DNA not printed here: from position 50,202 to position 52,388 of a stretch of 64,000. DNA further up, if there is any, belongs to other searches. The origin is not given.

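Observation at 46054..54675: Putative polyprenyl-phosphate-sugar-dependent (protein O-mannosylation-like) glycosylation operon with an embedded amidotransferase and methyltransferase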

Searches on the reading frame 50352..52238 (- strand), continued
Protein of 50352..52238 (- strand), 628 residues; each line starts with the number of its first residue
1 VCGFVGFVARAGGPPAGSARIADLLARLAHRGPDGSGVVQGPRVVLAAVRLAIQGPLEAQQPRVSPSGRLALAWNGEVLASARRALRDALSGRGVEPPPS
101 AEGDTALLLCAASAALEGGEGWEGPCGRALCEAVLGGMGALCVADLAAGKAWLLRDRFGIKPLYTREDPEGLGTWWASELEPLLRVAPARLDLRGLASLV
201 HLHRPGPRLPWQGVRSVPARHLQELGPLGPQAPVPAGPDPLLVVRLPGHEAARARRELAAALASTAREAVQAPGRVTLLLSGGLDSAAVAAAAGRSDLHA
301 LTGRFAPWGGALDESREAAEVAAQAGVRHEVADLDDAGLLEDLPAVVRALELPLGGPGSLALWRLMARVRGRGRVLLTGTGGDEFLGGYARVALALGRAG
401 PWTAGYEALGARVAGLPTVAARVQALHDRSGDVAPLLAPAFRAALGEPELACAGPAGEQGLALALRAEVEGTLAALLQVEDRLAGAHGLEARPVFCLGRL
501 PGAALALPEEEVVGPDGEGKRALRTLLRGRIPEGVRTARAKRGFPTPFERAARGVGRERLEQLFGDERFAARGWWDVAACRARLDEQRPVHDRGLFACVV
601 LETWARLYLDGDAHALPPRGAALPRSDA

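Call 81: find_homologous_proteins(query=window:50352-52238:-, max_evalue=1e-20)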
Query window:50352-52238:- (628 aa): 1056 proteins with E <= 1e-20 among 8000 candidates; the best 120 are listed.
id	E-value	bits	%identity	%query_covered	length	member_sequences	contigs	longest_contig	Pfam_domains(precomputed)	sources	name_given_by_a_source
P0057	0.0e+0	1342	100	100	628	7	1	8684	PF00733.28,PF13522.12,PF13537.12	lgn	-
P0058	2.5e-258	877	72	100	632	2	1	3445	PF00733.28,PF13522.12,PF13537.12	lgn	-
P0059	6.7e-257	872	72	100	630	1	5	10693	PF00733.28,PF13522.12,PF13537.12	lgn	-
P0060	1.4e-212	726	63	100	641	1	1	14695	PF00733.28,PF13522.12,PF13537.12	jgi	jgi:asparagine synthase (glutamine-hydrolysing)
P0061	2.1e-191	656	59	99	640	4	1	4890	PF00733.28,PF13522.12,PF13537.12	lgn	-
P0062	6.8e-190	651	60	99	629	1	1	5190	PF00733.28,PF13522.12,PF13537.12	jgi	jgi:asparagine synthase (glutamine-hydrolysing)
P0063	1.0e-188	647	59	99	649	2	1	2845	PF00733.28,PF13522.12,PF13537.12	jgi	-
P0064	8.3e-177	608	65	78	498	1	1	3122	PF00733.28,PF13537.12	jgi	jgi:asparagine synthase (glutamine-hydrolysing)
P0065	3.9e-166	573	54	98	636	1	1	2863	PF00733.28,PF13522.12,PF13537.12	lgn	-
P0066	8.7e-163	562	55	98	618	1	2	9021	PF00733.28,PF13522.12,PF13537.12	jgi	jgi:asparagine synthase (glutamine-hydrolysing)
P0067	1.7e-160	554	54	98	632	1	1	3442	PF00733.28,PF13522.12,PF13537.12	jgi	jgi:asparagine synthase (glutamine-hydrolysing)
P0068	5.5e-159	549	54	97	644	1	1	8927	PF00733.28,PF13522.12,PF13537.12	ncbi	-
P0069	3.7e-158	546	51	98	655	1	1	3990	PF00733.28,PF13522.12,PF13537.12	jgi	jgi:asparagine synthase (glutamine-hydrolysing)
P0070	3.4e-155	536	52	98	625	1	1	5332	PF00733.28,PF13522.12,PF13537.12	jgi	jgi:asparagine synthase (glutamine-hydrolysing)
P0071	1.5e-148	514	52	98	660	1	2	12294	PF00733.28,PF13522.12,PF13537.12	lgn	-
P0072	9.1e-147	509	51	98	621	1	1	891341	PF00733.28,PF13522.12,PF13537.12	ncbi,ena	-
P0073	4.5e-145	503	51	98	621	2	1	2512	PF00733.28,PF13522.12,PF13537.12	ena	-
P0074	1.8e-144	501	49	98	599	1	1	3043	PF00733.28,PF13522.12,PF13537.12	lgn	-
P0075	4.4e-144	500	51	98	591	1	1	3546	PF00733.28,PF13522.12,PF13537.12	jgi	jgi:asparagine synthase (glutamine-hydrolysing)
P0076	1.5e-142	495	49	99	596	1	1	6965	PF00733.28,PF13522.12,PF13537.12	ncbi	-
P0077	3.5e-142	493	51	98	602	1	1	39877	PF00733.28,PF13522.12,PF13537.12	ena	-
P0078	3.9e-142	493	49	98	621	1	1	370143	PF00733.28,PF13522.12,PF13537.12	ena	-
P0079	7.4e-142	492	48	98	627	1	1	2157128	PF00733.28,PF13522.12,PF13537.12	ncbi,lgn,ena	-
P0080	1.1e-141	492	49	98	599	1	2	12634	PF00733.28,PF13522.12,PF13537.12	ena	-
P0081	1.1e-141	492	50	98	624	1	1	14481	PF00733.28,PF13522.12,PF13537.12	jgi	-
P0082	2.5e-141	491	48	98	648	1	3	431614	PF00733.28,PF13522.12,PF13537.12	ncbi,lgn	-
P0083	1.0e-140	489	51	90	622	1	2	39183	PF00733.28,PF13522.12,PF13537.12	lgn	-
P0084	1.1e-139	485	50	98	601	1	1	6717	PF00733.28,PF13522.12,PF13537.12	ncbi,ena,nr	ncbi:MAG: asparagine synthase-related protein [Planctomycetota bacterium]|nr:asparagine synthase-rel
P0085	9.0e-138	479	49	99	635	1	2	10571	PF00733.28,PF13522.12,PF13537.12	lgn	-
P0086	2.6e-137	477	50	98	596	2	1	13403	PF00733.28,PF13522.12,PF13537.12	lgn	-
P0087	1.1e-136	475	46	98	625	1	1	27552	PF00733.28,PF13522.12,PF13537.12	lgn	-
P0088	2.1e-136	474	48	98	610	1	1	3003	PF00733.28,PF13522.12,PF13537.12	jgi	jgi:asparagine synthase (glutamine-hydrolysing)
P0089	9.3e-136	472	47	97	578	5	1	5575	PF00733.28,PF13522.12,PF13537.12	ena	-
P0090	1.2e-135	472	48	98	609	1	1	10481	PF00733.28,PF13522.12,PF13537.12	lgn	-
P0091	2.4e-135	471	48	98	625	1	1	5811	PF00733.28,PF13522.12,PF13537.12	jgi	-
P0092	3.0e-133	464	48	97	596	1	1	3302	PF00733.28,PF13522.12,PF13537.12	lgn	-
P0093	4.0e-132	460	48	97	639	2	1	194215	PF00733.28,PF13522.12,PF13537.12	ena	-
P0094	1.7e-131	458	48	97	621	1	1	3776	PF00733.28,PF13522.12,PF13537.12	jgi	jgi:asparagine synthase (glutamine-hydrolysing)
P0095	6.9e-131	456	48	98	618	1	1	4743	PF00733.28,PF13522.12,PF13537.12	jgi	jgi:asparagine synthase (glutamine-hydrolysing)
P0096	4.0e-130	454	48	97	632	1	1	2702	PF00733.28,PF13522.12,PF13537.12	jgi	jgi:asparagine synthase (glutamine-hydrolysing)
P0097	3.1e-128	447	48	98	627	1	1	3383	PF00733.28,PF13522.12,PF13537.12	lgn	-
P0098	4.1e-128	447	48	98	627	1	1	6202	PF00733.28,PF13522.12,PF13537.12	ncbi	-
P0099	1.2e-126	442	47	98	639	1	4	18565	PF00733.28,PF13522.12,PF13537.12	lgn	-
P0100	1.9e-126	441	46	97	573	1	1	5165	PF00733.28,PF13522.12,PF13537.12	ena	-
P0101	3.3e-126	441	46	98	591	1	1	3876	PF00733.28,PF13522.12,PF13537.12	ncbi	-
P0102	4.0e-126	440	48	98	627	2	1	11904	PF00733.28,PF13522.12,PF13537.12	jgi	-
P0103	2.4e-125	438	48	99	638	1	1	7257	PF00733.28,PF13522.12,PF13537.12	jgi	jgi:asparagine synthase (glutamine-hydrolysing)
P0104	3.6e-125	437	48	97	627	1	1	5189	PF00733.28,PF13522.12,PF13537.12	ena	-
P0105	5.3e-125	437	48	94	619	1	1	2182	PF00733.28,PF13522.12,PF13537.12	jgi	jgi:asparagine synthase (glutamine-hydrolysing)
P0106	5.4e-125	437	57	54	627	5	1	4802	PF00733.28,PF13522.12,PF13537.12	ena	-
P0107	3.7e-124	434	45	98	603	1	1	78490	PF00733.28,PF13522.12,PF13537.12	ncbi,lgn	-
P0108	7.4e-124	433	48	96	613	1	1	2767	PF00733.28,PF13522.12,PF13537.12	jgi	jgi:asparagine synthase (glutamine-hydrolysing)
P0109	1.2e-123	432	48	95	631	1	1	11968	PF00733.28,PF13522.12,PF13537.12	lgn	-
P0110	2.2e-122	428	47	98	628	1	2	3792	PF00733.28,PF13522.12,PF13537.12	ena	-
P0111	4.7e-122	427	50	97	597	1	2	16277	PF00733.28,PF13522.12,PF13537.12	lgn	-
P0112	9.3e-122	426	48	98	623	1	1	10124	PF00733.28,PF13522.12,PF13537.12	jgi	jgi:asparagine synthase (glutamine-hydrolysing)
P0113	2.2e-121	425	45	98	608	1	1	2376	PF00733.28,PF13522.12,PF13537.12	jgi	-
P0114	2.5e-121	425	44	98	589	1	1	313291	PF00733.28,PF13522.12,PF13537.12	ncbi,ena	-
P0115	3.5e-121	424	45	98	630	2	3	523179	PF00733.28,PF13522.12,PF13537.12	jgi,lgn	-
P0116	1.7e-120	422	45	98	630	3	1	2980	PF00733.28,PF13522.12,PF13537.12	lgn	-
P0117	1.5e-119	419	56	56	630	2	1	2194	PF00733.28,PF13522.12,PF13537.12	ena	-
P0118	3.0e-119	418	46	99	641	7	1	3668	PF00733.28,PF13522.12,PF13537.12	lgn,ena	-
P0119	1.2e-117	412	47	98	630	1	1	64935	PF00733.28,PF13522.12,PF13537.12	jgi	jgi:asparagine synthase (glutamine-hydrolysing)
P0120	2.0e-117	412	45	98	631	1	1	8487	PF00733.28,PF13522.12,PF13537.12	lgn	-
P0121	1.1e-116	409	47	97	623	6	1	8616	PF00733.28,PF13522.12,PF13537.12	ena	-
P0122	1.2e-115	406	44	97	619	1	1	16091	PF00733.28,PF13522.12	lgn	-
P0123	8.7e-114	400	45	97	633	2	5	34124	PF00733.28,PF13522.12,PF13537.12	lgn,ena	-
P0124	1.9e-106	375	44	97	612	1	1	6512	PF00733.28,PF13522.12,PF13537.12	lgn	-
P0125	7.5e-102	360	56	58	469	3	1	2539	PF00733.28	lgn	-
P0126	1.5e-98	349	57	57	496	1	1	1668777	PF00733.28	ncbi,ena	-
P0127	1.8e-71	260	44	76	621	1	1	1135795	PF00733.28,PF13522.12,PF13537.12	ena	-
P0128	1.9e-68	250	48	63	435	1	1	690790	PF00733.28,PF13522.12,PF13537.12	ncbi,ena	-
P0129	5.2e-50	189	45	49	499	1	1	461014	PF00733.28,PF13522.12,PF13537.12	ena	-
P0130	2.5e-48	183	30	99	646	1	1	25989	PF00733.28,PF13522.12,PF13537.12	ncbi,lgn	ncbi:MAG: asparagine synthase (glutamine-hydrolyzing) [Betaproteobacteria bacterium]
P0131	1.4e-45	174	40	59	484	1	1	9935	PF00733.28,PF13522.12,PF13537.12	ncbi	-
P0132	3.4e-45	173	29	98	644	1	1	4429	PF00733.28,PF13522.12,PF13537.12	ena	-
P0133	5.2e-44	169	30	97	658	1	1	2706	PF00733.28,PF13522.12,PF13537.12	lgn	-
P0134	1.7e-43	167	30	98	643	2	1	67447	PF00733.28,PF13522.12,PF13537.12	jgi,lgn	-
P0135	6.8e-43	165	29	97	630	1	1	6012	PF00733.28,PF13522.12,PF13537.12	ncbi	-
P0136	1.1e-42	165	29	98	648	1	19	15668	PF00733.28,PF13522.12,PF13537.12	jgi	jgi:asparagine synthase (glutamine-hydrolysing)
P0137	9.2e-42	162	28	97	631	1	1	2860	PF12481.14,PF00733.28,PF13522.12,PF13537.12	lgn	-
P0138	3.6e-41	160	30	97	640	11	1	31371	PF00733.28,PF13522.12,PF13537.12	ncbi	ncbi:MAG TPA: asparagine synthase (glutamine-hydrolyzing) [Candidatus Limnocylindria bacterium]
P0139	4.2e-41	160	31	97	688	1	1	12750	PF00733.28,PF13522.12,PF13537.12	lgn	-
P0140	6.5e-41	159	30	98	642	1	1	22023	PF00733.28,PF13522.12,PF13537.12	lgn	-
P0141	7.7e-41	159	30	91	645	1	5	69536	PF00733.28,PF13522.12,PF13537.12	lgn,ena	-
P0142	1.4e-40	158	30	97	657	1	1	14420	PF00733.28,PF13522.12,PF13537.12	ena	-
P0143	1.9e-40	157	29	97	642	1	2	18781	PF00733.28,PF13522.12,PF13537.12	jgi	jgi:asparagine synthase (glutamine-hydrolysing)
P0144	4.7e-40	156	31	97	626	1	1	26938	PF12481.14,PF00733.28,PF13522.12,PF13537.12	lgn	-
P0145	1.1e-39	155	32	63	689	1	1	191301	PF12481.14,PF00733.28,PF13522.12,PF13537.12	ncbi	ncbi:MAG: asparagine synthase (glutamine-hydrolyzing) [Burkholderiaceae bacterium]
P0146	1.7e-39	154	28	97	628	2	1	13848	PF00733.28,PF13522.12,PF13537.12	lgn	-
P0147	2.9e-39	153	29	98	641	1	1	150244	PF00733.28,PF13522.12,PF13537.12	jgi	-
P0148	3.3e-39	153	30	97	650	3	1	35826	PF00733.28,PF13522.12,PF13537.12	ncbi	ncbi:MAG: asparagine synthase (glutamine-hydrolyzing) [Myxococcota bacterium]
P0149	5.1e-39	153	29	98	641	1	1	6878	PF12481.14,PF00733.28,PF13522.12,PF13537.12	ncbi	-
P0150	6.7e-39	152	29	97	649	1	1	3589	PF12481.14,PF00733.28,PF13522.12,PF13537.12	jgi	jgi:asparagine synthase (glutamine-hydrolysing)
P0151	8.3e-39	152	30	96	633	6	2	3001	PF00733.28,PF13522.12,PF13537.12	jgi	jgi:asparagine synthase (glutamine-hydrolysing)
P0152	9.4e-39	152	29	94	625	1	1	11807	PF12481.14,PF00733.28,PF13522.12,PF13537.12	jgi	jgi:asparagine synthase (glutamine-hydrolysing)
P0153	9.9e-39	152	29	97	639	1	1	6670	PF00733.28,PF13522.12,PF13537.12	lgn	-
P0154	1.1e-38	151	29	98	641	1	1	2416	PF00733.28,PF13522.12,PF13537.12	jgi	-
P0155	1.5e-38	151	29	97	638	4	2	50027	PF00733.28,PF13522.12,PF13537.12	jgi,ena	jgi:asparagine synthase (glutamine-hydrolysing)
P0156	2.9e-38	150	29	97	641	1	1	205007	PF00733.28,PF13522.12,PF13537.12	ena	-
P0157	3.7e-38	150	31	99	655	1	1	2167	PF00733.28,PF13522.12,PF13537.12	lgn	-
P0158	4.0e-38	150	29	97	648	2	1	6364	PF00733.28,PF13522.12,PF13537.12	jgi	jgi:asparagine synthase (glutamine-hydrolysing)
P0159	4.3e-38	150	29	97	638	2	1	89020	PF00733.28,PF13522.12,PF13537.12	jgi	-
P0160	4.5e-38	150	28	98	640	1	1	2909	PF00733.28,PF13522.12,PF13537.12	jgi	-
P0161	4.8e-38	149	29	97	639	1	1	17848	PF00733.28,PF13522.12,PF13537.12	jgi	jgi:asparagine synthase (glutamine-hydrolysing)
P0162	5.1e-38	149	29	97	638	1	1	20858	PF00733.28,PF13522.12,PF13537.12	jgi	-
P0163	5.1e-38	149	30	98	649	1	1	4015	PF00733.28,PF13522.12,PF13537.12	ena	-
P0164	6.2e-38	149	30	98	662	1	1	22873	PF00733.28,PF13522.12,PF13537.12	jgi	jgi:asparagine synthase (glutamine-hydrolysing)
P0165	8.5e-38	149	29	98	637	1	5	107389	PF12481.14,PF00733.28,PF13522.12,PF13537.12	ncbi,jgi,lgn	jgi:asparagine synthase (glutamine-hydrolysing)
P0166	1.2e-37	148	29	97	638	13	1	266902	PF00733.28,PF13522.12,PF13537.12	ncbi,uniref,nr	ncbi:asparagine synthase [Bradyrhizobium pachyrhizi]|uniref:asparagine synthase (glutamine-hydrolyzi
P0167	1.3e-37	148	30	97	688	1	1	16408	PF12481.14,PF00733.28,PF13522.12,PF13537.12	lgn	-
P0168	1.7e-37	148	29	97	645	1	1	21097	PF00733.28,PF13522.12,PF13537.12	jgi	jgi:asparagine synthase (glutamine-hydrolysing)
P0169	1.9e-37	147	29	98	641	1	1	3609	PF00733.28,PF13522.12,PF13537.12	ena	-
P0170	1.9e-37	147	30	97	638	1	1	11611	PF00733.28,PF13522.12,PF13537.12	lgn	-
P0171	1.9e-37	147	30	98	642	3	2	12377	PF12481.14,PF00733.28,PF13522.12,PF13537.12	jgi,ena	jgi:asparagine synthase (glutamine-hydrolysing)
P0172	2.6e-37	147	28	97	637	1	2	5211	PF00733.28,PF13522.12,PF13537.12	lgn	-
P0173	2.7e-37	147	28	97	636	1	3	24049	PF12481.14,PF00733.28,PF13522.12,PF13537.12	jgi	jgi:asparagine synthase (glutamine-hydrolysing)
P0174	2.8e-37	147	29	97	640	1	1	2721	PF00733.28,PF13522.12,PF13537.12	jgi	jgi:asparagine synthase (glutamine-hydrolysing)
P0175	2.9e-37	147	28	98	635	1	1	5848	PF00733.28,PF13522.12,PF13537.12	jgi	jgi:asparagine synthase (glutamine-hydrolysing)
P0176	3.0e-37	147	29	97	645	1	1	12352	PF00733.28,PF13522.12,PF13537.12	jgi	jgi:asparagine synthase (glutamine-hydrolysing)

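Call 82: find_encoding_contigs(protein=P0079, flank=10000, max_places=1)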
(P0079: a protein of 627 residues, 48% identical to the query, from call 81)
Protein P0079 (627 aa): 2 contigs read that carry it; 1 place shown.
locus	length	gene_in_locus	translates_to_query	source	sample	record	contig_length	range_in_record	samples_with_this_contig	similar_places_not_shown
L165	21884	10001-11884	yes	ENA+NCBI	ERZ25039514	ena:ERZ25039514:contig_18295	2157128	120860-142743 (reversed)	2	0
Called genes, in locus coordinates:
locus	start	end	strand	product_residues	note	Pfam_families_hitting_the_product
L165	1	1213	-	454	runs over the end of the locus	-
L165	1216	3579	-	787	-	PF13428:TPR_14 (faint), PF14559:TPR_19 (faint)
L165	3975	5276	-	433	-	PF00263:Secretin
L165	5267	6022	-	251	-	-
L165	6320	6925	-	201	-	-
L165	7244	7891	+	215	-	PF03167:UDG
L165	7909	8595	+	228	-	PF13489:Methyltransf_23, PF13649:Methyltransf_25, PF08241:Methyltransf_11, PF08242:Methyltransf_12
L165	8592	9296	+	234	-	PF00535:Glycos_transf_2, PF13641:Glyco_tranf_2_3 (weak)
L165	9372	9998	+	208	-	PF13489:Methyltransf_23, PF13847:Methyltransf_31 (weak), PF08241:Methyltransf_11, PF08242:Methyltransf_12, PF13649:Methyltransf_25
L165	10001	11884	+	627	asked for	PF13522:GATase_6, PF13537:GATase_7, PF00733:Asn_synthase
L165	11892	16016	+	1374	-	PF13432:TPR_16 (faint), PF00515:TPR_1 (faint), PF07719:TPR_2 (faint), PF14559:TPR_19 (faint), PF13181:TPR_8 (faint), PF23914:TPR_CcmH_CycH (weak), PF13414:TPR_11 (faint)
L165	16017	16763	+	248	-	PF20260:PUA_4, PF04452:Methyltrans_RNA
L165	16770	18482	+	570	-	PF16697:Yop-YscD_cpl, PF00498:FHA, PF01590:GAF, PF13185:GAF_2, PF13492:GAF_3, PF00158:Sigma54_activat, PF14532:Sigma54_activ_2 (faint)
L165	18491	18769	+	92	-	PF02954:HTH_8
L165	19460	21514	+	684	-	PF00498:FHA, PF16697:Yop-YscD_cpl (weak)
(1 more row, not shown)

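Call 83: find_encoding_contigs(protein=P0114, flank=10000, max_places=1)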
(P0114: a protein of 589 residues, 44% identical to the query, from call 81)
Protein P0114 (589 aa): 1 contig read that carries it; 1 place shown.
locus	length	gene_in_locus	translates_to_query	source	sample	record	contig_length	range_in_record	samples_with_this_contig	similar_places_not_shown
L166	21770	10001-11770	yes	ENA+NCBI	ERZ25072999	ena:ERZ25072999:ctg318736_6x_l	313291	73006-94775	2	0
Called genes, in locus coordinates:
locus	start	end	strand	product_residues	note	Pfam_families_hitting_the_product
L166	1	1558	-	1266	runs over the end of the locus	PF13428:TPR_14 (faint)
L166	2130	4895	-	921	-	PF00515:TPR_1 (faint), PF13428:TPR_14 (faint), PF13432:TPR_16 (faint), PF13181:TPR_8 (faint), PF14559:TPR_19 (faint), PF14853:Fis1_TPR_C (faint), PF07719:TPR_2 (weak), PF00263:Secretin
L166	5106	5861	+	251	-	PF03167:UDG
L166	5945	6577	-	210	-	PF13489:Methyltransf_23, PF08241:Methyltransf_11, PF08242:Methyltransf_12, PF13649:Methyltransf_25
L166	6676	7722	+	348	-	PF01548:DEDD_Tnp_IS110, PF02371:Transposase_20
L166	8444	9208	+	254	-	PF13641:Glyco_tranf_2_3, PF00535:Glycos_transf_2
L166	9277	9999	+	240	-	PF13489:Methyltransf_23, PF08241:Methyltransf_11, PF08242:Methyltransf_12, PF13649:Methyltransf_25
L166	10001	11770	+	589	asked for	PF13522:GATase_6, PF13537:GATase_7, PF00733:Asn_synthase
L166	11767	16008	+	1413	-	PF13428:TPR_14 (faint), PF13431:TPR_17 (faint), PF23914:TPR_CcmH_CycH (faint), PF14559:TPR_19 (faint)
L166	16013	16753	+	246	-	PF20260:PUA_4, PF04452:Methyltrans_RNA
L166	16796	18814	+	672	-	PF16697:Yop-YscD_cpl, PF00498:FHA, PF01590:GAF, PF13185:GAF_2, PF13492:GAF_3, PF00158:Sigma54_activat, PF14532:Sigma54_activ_2, PF25601:AAA_lid_14, +1 more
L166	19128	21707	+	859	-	PF00498:FHA, PF16697:Yop-YscD_cpl, PF00498:FHA, PF16697:Yop-YscD_cpl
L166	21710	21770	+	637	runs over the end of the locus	PF11104:PilM_2, PF06723:MreB_Mbl (faint), PF14450:FtsA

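Call 84: find_encoding_contigs(protein=P0127, flank=10000, max_places=1)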
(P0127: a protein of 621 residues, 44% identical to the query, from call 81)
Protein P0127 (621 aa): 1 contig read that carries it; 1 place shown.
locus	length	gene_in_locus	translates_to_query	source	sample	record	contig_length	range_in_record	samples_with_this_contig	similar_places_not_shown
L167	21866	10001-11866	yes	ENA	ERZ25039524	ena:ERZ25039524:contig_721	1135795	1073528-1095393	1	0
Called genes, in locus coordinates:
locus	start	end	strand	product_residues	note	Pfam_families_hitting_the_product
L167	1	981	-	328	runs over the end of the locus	-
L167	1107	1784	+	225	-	-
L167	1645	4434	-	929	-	-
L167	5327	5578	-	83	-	-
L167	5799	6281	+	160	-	PF03167:UDG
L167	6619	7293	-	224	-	PF13489:Methyltransf_23 (weak), PF08241:Methyltransf_11, PF08242:Methyltransf_12, PF13649:Methyltransf_25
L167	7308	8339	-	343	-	PF01368:DHH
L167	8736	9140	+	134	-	-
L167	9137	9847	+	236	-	PF13489:Methyltransf_23, PF13847:Methyltransf_31, PF08241:Methyltransf_11, PF08242:Methyltransf_12, PF13649:Methyltransf_25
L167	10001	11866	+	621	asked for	PF13522:GATase_6, PF13537:GATase_7, PF00733:Asn_synthase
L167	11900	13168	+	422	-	-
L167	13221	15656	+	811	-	-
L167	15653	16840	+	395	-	PF04452:Methyltrans_RNA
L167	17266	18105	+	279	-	-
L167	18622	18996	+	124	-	PF25601:AAA_lid_14, PF02954:HTH_8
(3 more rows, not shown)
